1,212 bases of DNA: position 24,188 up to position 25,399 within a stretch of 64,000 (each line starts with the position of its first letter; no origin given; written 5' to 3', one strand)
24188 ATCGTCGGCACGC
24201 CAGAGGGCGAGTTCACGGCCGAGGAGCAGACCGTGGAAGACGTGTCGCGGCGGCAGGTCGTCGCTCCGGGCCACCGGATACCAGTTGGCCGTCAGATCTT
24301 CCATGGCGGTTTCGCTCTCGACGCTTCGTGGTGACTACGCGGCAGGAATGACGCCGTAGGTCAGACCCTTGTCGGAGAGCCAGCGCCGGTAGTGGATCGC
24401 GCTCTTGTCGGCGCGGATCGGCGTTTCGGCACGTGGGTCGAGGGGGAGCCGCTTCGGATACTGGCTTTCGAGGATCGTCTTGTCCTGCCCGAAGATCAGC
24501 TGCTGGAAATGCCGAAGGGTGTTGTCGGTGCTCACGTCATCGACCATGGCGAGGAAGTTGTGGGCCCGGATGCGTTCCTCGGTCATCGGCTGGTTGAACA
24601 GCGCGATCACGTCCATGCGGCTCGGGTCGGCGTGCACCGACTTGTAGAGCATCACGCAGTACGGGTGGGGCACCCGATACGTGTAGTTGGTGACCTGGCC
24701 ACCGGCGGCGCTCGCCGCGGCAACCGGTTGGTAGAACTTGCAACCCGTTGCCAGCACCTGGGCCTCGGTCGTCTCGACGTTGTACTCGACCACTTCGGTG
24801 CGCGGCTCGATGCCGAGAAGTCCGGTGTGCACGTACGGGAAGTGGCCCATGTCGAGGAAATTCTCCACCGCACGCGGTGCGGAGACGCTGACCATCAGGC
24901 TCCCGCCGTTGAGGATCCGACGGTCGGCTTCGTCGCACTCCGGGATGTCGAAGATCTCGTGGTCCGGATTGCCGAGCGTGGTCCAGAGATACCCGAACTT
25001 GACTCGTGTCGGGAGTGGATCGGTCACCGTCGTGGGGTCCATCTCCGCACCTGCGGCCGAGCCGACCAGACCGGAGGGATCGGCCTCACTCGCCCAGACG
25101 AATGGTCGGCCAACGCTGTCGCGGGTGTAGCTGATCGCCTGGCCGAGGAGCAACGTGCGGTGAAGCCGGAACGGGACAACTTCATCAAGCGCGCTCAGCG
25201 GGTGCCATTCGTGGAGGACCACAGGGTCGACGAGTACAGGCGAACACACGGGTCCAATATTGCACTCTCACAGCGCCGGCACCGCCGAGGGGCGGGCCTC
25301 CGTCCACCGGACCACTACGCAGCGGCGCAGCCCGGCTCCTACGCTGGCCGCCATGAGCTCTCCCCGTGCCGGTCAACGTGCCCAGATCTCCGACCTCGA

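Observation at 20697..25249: NdmCDE-like domain distribution: Rieske-less oxygenase + Rieske-bearing reductase + GST (fused here to a second, complete Rieske oxygenase)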

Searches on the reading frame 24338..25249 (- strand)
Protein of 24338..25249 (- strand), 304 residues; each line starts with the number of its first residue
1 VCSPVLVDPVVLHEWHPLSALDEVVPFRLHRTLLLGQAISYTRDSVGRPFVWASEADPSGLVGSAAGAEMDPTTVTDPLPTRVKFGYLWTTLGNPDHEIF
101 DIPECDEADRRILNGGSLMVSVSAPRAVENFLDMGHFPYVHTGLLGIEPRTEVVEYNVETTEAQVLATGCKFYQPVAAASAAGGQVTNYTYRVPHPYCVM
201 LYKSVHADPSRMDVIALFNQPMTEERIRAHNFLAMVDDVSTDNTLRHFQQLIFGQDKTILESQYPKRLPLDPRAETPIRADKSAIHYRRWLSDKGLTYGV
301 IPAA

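Call 4: search_protein_families(library=pfam, proteins=[window:24338-25249:-], max_evalue=0.01)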
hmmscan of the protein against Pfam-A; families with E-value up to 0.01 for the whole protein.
window:24338-25249:- (304 aa): 2 families
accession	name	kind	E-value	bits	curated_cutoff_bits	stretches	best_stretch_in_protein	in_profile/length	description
PF19112.6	VanA_C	-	2.5e-20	73.9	23.5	1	124-292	5-188/193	Vanillate O-demethylase oxygenase C-terminal domain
PF19298.5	KshA_C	-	0.0049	17.4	23.3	1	93-143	7-60/207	3-Ketosteroid 9alpha-hydroxylase C-terminal domain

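Call 5: search_protein_families(library=ncbifam, proteins=[window:24338-25249:-], max_evalue=0.01)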
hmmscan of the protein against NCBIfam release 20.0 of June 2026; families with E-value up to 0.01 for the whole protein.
window:24338-25249:- (304 aa): 0 families

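Call 6: search_solved_structures(query=window:24338-25249:-, max_evalue=0.01, show_alignments=2)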
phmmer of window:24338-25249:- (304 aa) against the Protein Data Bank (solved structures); distinct sequences matched with E-value up to 0.01: 5.
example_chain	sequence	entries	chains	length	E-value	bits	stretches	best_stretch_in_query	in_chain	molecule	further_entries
6wnc_A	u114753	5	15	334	5.4e-21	78.4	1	82-300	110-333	SxtDIOX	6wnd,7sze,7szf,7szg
6wn3_A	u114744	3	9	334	7.8e-21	77.9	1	82-300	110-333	SxtT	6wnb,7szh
6ick_A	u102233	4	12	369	1.2e-14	57.6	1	77-293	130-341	Methylxanthine N1-demethylase NdmA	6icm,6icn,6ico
6icp_A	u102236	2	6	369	1.8e-14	57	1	77-293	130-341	Methylxanthine N1-demethylase NdmA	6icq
6icl_A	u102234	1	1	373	3.8e-14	55.9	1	54-296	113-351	Methylxanthine N3-demethylase NdmB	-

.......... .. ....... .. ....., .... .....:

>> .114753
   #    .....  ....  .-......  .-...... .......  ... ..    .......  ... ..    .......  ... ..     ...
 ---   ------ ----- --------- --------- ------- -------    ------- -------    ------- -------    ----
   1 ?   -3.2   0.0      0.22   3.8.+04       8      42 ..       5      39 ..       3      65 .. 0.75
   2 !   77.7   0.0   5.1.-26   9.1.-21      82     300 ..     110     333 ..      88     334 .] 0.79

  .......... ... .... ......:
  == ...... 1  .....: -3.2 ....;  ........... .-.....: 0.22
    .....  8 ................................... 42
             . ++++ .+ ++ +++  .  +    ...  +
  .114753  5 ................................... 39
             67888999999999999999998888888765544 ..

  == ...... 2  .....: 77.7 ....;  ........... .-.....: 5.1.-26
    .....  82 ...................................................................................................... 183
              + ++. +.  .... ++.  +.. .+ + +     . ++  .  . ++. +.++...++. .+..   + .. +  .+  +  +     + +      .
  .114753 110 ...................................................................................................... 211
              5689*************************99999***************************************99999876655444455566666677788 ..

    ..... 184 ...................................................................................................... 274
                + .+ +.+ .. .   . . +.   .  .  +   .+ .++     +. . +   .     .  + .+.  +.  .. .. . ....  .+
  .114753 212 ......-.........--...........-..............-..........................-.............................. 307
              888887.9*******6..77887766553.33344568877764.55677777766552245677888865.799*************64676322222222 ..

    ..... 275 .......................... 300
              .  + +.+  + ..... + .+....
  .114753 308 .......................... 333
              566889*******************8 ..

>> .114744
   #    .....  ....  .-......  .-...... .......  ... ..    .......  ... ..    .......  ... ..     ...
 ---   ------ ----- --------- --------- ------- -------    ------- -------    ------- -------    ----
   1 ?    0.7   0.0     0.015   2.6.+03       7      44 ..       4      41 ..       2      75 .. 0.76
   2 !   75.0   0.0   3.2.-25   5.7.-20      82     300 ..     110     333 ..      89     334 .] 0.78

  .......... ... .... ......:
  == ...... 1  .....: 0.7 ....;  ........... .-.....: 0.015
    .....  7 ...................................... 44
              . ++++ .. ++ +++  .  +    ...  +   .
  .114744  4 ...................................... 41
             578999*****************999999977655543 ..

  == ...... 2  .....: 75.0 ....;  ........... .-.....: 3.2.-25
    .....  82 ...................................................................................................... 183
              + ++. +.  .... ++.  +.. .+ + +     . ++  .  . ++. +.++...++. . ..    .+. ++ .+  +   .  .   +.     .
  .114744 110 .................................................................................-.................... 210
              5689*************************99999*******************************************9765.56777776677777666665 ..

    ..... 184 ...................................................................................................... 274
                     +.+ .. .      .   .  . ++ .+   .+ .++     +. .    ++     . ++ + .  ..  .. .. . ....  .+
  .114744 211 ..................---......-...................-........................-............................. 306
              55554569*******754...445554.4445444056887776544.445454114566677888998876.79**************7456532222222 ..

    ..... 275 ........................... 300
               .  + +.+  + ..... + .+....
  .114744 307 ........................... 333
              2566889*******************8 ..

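Call 14: find_homologous_proteins(query=window:24338-25249:-, max_evalue=0.00001)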
Query window:24338-25249:- (304 aa): 2198 proteins with E <= 0.00001 among 4043 candidates; the best 120 are listed.
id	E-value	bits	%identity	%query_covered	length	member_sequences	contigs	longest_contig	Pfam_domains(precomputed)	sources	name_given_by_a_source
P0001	7.3e-193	658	95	99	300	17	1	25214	PF19112.7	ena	-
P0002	4.2e-187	639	91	100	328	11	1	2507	PF19112.7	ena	-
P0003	4.7e-184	629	90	100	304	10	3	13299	PF19112.7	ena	-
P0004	4.4e-181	619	88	99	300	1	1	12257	PF19112.7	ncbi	-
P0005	1.2e-171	588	83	100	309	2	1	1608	PF19112.7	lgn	-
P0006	4.2e-169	580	83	99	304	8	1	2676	PF19112.7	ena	-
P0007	2.4e-167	574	83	98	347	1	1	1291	PF19112.7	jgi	jgi:phenylpropionate dioxygenase-like ring-hydroxylating dioxygenase large terminal subunit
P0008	8.4e-167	572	83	99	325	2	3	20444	PF19112.7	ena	-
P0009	7.8e-148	510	76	97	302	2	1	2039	PF19112.7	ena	-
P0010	4.2e-146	504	73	100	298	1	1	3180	PF19112.7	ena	-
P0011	2.0e-143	495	73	99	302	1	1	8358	PF19112.7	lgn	-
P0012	2.4e-137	475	71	99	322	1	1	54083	PF19112.7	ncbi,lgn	-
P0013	1.2e-136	473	71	97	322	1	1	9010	PF19112.7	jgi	jgi:phenylpropionate dioxygenase-like ring-hydroxylating dioxygenase large terminal subunit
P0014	2.2e-135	469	69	99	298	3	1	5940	PF19112.7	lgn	-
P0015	1.2e-134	467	69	99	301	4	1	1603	PF19112.7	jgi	-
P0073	3.0e-107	377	60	100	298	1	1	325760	PF19112.7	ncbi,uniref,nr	ncbi:(2Fe-2S)-binding protein [Devosia epidermidihirudinis]|uniref:(2Fe-2S)-binding protein n=1 Tax=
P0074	3.4e-107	376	56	100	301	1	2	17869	PF19112.7,PF19298.6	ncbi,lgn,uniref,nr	ncbi:aromatic ring-hydroxylating dioxygenase subunit alpha [Ensifer sp. ENS07]|uniref:aromatic ring-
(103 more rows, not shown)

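Call 19: find_related_loci(query=A1, collection=genome_contigs, flank=10000)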
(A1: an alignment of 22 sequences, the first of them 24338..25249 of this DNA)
Query A1 (304 aa) in genome_contigs; peptide patterns used: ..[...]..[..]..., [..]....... (x = any residue, [..] = any of these).
600 stretches matched a pattern (row limit reached: there are more); 557 encode a relative of the query (tblastn E <= 1e-3); the best 80 are kept; 80 distinct loci.
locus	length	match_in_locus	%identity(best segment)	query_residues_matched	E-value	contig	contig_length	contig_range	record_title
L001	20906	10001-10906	96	3-304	0e+0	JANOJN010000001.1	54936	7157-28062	MAG: Acidimicrobiia bacterium isolate VAR_48_metabat_226 VAR_48_k141_4043123, whole genome shotgun sequence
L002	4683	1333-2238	95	3-304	0e+0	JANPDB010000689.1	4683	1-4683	MAG: Acidimicrobiia bacterium isolate VAR_78_metabat_424_sub VAR_78_k141_2420485, whole genome shotgun sequence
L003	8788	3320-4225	93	3-304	0e+0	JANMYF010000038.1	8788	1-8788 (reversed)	MAG: Acidimicrobiia bacterium isolate OTE_8_metabat_427 OTE_8_k141_372287, whole genome shotgun sequence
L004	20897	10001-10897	83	3-304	1e-172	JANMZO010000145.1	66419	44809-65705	MAG: Acidimicrobiia bacterium isolate OTE_78_metabat_91 OTE_78_k141_524174, whole genome shotgun sequence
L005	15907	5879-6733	69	5-303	1e-139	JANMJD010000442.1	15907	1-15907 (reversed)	MAG: Actinomycetes bacterium isolate OTE_64_metabat_51 OTE_64_k141_4870335, whole genome shotgun sequence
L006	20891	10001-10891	61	1-302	3e-119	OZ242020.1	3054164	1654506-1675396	MAG: Candidatus Aldehydirespirator sp. isolate e313b85e-ec7d-4cdc-85e9-6ebe66dc02c3 genome assembly, chromosome: 1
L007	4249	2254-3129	61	8-304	2e-117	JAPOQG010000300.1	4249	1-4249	MAG: Acidimicrobiaceae bacterium isolate APA_bin_7 c_000000185074, whole genome shotgun sequence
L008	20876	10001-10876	61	8-304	5e-115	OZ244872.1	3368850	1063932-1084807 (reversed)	MAG: Candidatus Aldehydirespirator sp. isolate 389653a7-0111-4ae2-a933-d032a7ae712c genome assembly, chromosome: 1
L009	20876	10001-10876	60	8-304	7e-115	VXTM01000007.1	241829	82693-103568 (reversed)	MAG: Acidimicrobiaceae bacterium isolate SB0665_bin_5 NODE_24_length_241829_cov_57.855472, whole genome shotgun sequence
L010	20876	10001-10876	60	8-304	1e-114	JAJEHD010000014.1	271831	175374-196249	MAG: Acidimicrobiia bacterium isolate p16x60bins.22 k141_102538, whole genome shotgun sequence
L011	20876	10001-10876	60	8-304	2e-114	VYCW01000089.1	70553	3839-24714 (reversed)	MAG: Acidimicrobiaceae bacterium isolate SB0675_bin_25 NODE_165_length_70553_cov_36.032483, whole genome shotgun sequenc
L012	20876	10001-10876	60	8-304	5e-113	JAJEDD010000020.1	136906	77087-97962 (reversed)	MAG: Acidimicrobiia bacterium isolate jk18xAbins.52 k141_790604, whole genome shotgun sequence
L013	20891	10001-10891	60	1-304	3e-113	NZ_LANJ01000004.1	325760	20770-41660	Devosia epidermidihirudinis strain E84 contig4, whole genome shotgun sequence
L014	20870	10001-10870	60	10-304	4e-113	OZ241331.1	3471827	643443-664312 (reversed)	MAG: Acidimicrobiales bacterium isolate 7255c353-40fc-46f0-880a-995c00eab931 genome assembly, chromosome: 1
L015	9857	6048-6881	60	8-303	3e-112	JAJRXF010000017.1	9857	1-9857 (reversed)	MAG: Actinomycetes bacterium isolate Dive96_bin3.128 k141_757792, whole genome shotgun sequence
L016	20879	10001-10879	59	8-304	1e-112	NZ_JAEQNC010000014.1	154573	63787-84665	Rhizobium setariae strain KVB221 contig14, whole genome shotgun sequence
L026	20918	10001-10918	57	1-304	2e-110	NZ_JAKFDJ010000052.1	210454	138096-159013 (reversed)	MAG: Devosia sp. isolate LC044 contig-124_22, whole genome shotgun sequence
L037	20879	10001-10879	55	8-304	9e-109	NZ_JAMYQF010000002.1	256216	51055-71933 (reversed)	Mesorhizobium sp. M0621 M0621_contig00002, whole genome shotgun sequence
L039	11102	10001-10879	58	7-304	4e-109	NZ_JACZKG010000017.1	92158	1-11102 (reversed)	MAG: Devosia sp. isolate MAG39 rhizobiales_1_contig_400432, whole genome shotgun sequence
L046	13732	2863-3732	56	8-304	1e-108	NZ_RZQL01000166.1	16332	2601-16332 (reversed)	Mesorhizobium sp. M7A.F.Ca.US.006.01.1.1 NODE_165_length_16332_cov_4.23752, whole genome shotgun sequence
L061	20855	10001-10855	59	15-304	1e-106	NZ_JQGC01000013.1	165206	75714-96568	Devosia riboflavina strain IFO13584 contig13, whole genome shotgun sequence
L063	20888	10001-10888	57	4-304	1e-106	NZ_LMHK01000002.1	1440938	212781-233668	Devosia sp. Root685 contig_2, whole genome shotgun sequence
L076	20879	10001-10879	56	7-304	4e-106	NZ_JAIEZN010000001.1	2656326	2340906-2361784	Devosia aquimaris strain CJK-A8-3 NODE_1_length_2656326_cov_175.27, whole genome shotgun sequence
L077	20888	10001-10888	57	4-304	4e-106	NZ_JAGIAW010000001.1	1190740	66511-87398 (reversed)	MAG: Devosia sp. isolate BIN32 scaffold1_cov0, whole genome shotgun sequence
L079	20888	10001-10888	55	5-304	4e-106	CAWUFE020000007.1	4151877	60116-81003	MAG: Rhizobiaceae bacterium isolate 2a1c93a1-b5bb-4fff-98e9-bbfee3ad1fdc genome assembly, contig: contig_7, whole genome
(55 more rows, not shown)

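Call 22: find_encoding_contigs(protein=P0074, flank=10000, max_places=2)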
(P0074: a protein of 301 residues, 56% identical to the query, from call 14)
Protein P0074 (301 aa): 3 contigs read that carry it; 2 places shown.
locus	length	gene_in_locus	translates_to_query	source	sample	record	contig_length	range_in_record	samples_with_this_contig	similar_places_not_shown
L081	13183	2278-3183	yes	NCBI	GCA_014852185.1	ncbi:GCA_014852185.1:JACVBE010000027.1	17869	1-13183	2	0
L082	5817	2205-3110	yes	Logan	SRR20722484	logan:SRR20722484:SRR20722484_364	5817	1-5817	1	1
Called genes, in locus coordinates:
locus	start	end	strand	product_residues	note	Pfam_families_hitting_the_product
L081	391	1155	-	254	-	PF00392:GntR, PF07729:FCD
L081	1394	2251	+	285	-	PF19112:VanA_C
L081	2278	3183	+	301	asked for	PF19298:KshA_C (weak), PF19112:VanA_C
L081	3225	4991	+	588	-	PF00355:Rieske, PF22290:DmmA-like_N, PF00175:NAD_binding_1 (faint), PF00111:Fer2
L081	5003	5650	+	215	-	PF02798:GST_N, PF13417:GST_N_3, PF13409:GST_N_2, PF13410:GST_C_2 (weak)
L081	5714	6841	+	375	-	PF08240:ADH_N, PF00107:ADH_zinc_N, PF13602:ADH_zinc_N_2 (weak)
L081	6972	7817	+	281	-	PF00756:Esterase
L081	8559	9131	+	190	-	PF04828:GFA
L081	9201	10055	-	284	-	PF00165:HTH_AraC (faint), PF12833:HTH_18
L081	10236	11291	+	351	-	PF00355:Rieske, PF19112:VanA_C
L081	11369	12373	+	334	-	PF00175:NAD_binding_1 (faint), PF00111:Fer2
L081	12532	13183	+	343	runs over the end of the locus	PF02608:Bmp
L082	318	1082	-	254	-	PF00392:GntR, PF07729:FCD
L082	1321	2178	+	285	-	PF19112:VanA_C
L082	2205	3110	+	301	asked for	PF19298:KshA_C (weak), PF19112:VanA_C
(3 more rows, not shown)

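Call 23: find_encoding_contigs(protein=P0073, flank=10000, max_places=2)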
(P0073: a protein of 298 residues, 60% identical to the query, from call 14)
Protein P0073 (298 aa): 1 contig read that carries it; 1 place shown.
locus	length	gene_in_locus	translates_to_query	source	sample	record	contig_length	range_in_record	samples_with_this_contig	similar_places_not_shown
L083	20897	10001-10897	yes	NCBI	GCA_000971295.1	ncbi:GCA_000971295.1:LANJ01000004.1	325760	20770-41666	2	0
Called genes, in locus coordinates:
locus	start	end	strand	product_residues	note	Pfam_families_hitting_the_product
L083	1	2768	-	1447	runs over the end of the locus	PF27051:TamB_N (weak), PF04357:TamB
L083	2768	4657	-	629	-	PF07244:POTRA (faint), PF01103:Omp85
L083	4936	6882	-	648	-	PF00005:ABC_tran, PF13304:AAA_21 (faint), PF12704:MacB_PCD, PF02687:FtsX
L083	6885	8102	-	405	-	PF25919:BSH_CusB (faint), PF00364:Biotin_lipoyl (faint), PF25917:BSH_RND, PF25973:BSH_CzcB, PF25990:Beta-barrel_YknX (faint), PF25876:HH_MFP_RND (weak), PF25944:Beta-barrel_RND (weak), PF25967:RND-MFP_C (weak)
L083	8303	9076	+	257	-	PF00106:adh_short, PF01370:Epimerase (faint), PF08659:KR, PF13561:adh_short_C2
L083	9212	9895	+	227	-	-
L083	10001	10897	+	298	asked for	PF19112:VanA_C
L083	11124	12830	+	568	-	PF00355:Rieske, PF00175:NAD_binding_1 (faint), PF22290:DmmA-like_N (weak), PF00111:Fer2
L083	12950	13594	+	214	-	PF02798:GST_N, PF13417:GST_N_3, PF13409:GST_N_2, PF13410:GST_C_2 (weak)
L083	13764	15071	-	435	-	PF01595:CNNM, PF00571:CBS (faint), PF03471:CorC_HlyC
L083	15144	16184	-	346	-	PF04055:Radical_SAM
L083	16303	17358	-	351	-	PF00152:tRNA-synt_2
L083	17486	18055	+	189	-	PF08207:EFP_N, PF01132:EFP, PF09285:Elong-fact-P_C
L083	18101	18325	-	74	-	PF11154:DUF2934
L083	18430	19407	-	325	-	PF05448:AXE1, PF00326:Peptidase_S9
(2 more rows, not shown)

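Call 24: search_dna_similar(query=window:24338-25249:-, collection=plasmids, mode=protein, max_rows=40, rows=spread, max_evalue=1e-10)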
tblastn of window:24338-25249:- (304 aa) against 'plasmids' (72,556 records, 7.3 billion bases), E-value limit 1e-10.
Records with a match: 229; places in all: 296; records where one place covers at least 80% of the query: 214.
Best place of each record, by identity: <60% 229.
By first word of the organism name: Rhizobium 124; Sinorhizobium 65; Pseudomonas 6; Paraburkholderia 4; Klebsiella 4; Leptolyngbya 4; Mycetohabitans 4; Agrobacterium 2; Shinella 2; Mesorhizobium 1; and 13 more.
By predicted mobility (MOB-suite, as given by PLSDB): non-mobilizable 114; conjugative 108; mobilizable 7.
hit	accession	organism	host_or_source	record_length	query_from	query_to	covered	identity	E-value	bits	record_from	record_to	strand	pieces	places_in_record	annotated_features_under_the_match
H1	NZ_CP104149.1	Sinorhizobium medicae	Trigonella foenum-graecum,cell culture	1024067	8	304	98%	57.5%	6e-98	322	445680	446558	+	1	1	record has no annotation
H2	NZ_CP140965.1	Sinorhizobium medicae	Medicago lupulina,whole organism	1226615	8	304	98%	57.5%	6e-98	322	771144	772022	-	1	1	record has no annotation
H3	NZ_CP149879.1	Sinorhizobium medicae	Medicago sativa,Cell Culture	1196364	8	304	98%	57.5%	7e-98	322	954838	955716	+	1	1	record has no annotation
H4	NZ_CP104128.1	Sinorhizobium sp. M103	Phaseolus vulgaris,cell ...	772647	8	304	98%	56.2%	2e-98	323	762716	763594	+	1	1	aromatic ring-hydroxylating dioxygenase subunit alpha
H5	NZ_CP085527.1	Sinorhizobium meliloti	Medicago,cell culture,lupulina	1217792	8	304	98%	55.9%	1e-98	324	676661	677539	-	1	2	none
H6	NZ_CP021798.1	Sinorhizobium meliloti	Medicago sativa,Single Cell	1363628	8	304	98%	55.9%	1e-98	324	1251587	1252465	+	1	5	none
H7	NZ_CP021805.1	Sinorhizobium meliloti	Medicago truncatula,Single Cell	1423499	8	304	98%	55.9%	1e-98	324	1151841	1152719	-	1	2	none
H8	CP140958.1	Sinorhizobium meliloti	Medicago lupulina,whole organism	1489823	8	304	98%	55.9%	1e-98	324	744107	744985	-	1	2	aromatic ring-hydroxylating dioxygenase subunit alpha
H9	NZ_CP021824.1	Sinorhizobium meliloti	Medicago truncatula,Single Cell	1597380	8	304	98%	55.9%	1e-98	324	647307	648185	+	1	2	none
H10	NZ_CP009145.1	Sinorhizobium meliloti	Medicago orbicularis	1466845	8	304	98%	55.9%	2e-98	324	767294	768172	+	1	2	none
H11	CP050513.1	Sinorhizobium meliloti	Medicago sativa,cell culture,root nodule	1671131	8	304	98%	55.9%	2e-98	324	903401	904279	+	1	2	aromatic ring-hydroxylating dioxygenase subunit alpha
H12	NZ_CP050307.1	Rhizobium lusitanum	Oxytropis pumilio,cell culture,root ...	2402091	8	299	96%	48.0%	4e-72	248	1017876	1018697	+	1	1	none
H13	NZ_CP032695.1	Rhizobium jaguaris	Calliandra grandiflora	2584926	8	299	96%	44.9%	2e-69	241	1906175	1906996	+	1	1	none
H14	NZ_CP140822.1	Rhizobium johnstonii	Trifolium pratense,whole organism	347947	11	299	95%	45.2%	1e-62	221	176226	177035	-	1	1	aromatic ring-hydroxylating dioxygenase subunit alpha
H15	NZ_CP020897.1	Rhizobium phaseoli Brasil 5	Phaseolus vulgaris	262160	10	300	96%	44.7%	4e-62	219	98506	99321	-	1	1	aromatic ring-hydroxylating dioxygenase subunit alpha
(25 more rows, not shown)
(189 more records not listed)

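Call 25: get_annotated_region(hit=H11, flank=12000)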
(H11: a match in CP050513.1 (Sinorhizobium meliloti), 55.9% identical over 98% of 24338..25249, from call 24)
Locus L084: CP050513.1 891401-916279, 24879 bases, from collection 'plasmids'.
description: Sinorhizobium meliloti strain RCAM1750 plasmid p_1, complete sequence
organism: Sinorhizobium meliloti (NCBI taxid 382)
taxonomy: Bacteria; Pseudomonadota; Alphaproteobacteria; Hyphomicrobiales; Rhizobiaceae; Sinorhizobium; Sinorhizobium meliloti
host: -; source: Medicago sativa,cell culture,root nodule; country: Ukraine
typing (MOB-suite, as given by PLSDB): conjugative; relaxase MOBQ; mating-pair formation MPF_T
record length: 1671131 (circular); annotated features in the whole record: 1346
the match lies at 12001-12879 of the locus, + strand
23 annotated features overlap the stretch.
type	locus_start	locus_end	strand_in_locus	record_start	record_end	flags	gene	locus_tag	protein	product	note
CDS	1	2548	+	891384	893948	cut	nuoG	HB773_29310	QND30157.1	NADH-quinone oxidoreductase subunit NuoG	-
CDS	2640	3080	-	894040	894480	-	-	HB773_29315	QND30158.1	CBS domain-containing protein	-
CDS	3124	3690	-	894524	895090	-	-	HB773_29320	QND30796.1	NADH-quinone oxidoreductase subunit I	-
CDS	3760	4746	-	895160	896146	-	nuoH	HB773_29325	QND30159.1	NADH-quinone oxidoreductase subunit NuoH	-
CDS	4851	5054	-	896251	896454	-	-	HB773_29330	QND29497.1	hypothetical protein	-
CDS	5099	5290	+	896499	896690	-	-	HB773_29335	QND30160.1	hypothetical protein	-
CDS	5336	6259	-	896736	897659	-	-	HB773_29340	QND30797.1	ABC transporter permease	-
CDS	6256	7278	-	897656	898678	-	-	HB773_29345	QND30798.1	ABC transporter permease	-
CDS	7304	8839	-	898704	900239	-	-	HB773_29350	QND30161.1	ABC transporter ATP-binding protein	-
CDS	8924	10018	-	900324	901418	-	-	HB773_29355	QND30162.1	BMP family ABC transporter substrate-binding protein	-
CDS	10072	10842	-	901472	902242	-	-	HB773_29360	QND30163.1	GntR family transcriptional regulator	-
CDS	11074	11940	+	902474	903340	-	-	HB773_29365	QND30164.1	aromatic ring-hydroxylating dioxygenase subunit alpha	-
CDS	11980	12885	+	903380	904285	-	-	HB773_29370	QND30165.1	aromatic ring-hydroxylating dioxygenase subunit alpha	-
CDS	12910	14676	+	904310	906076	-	-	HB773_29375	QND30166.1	2Fe-2S iron-sulfur cluster binding domain-containing protein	-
CDS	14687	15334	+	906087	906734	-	-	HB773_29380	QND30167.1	glutathione S-transferase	-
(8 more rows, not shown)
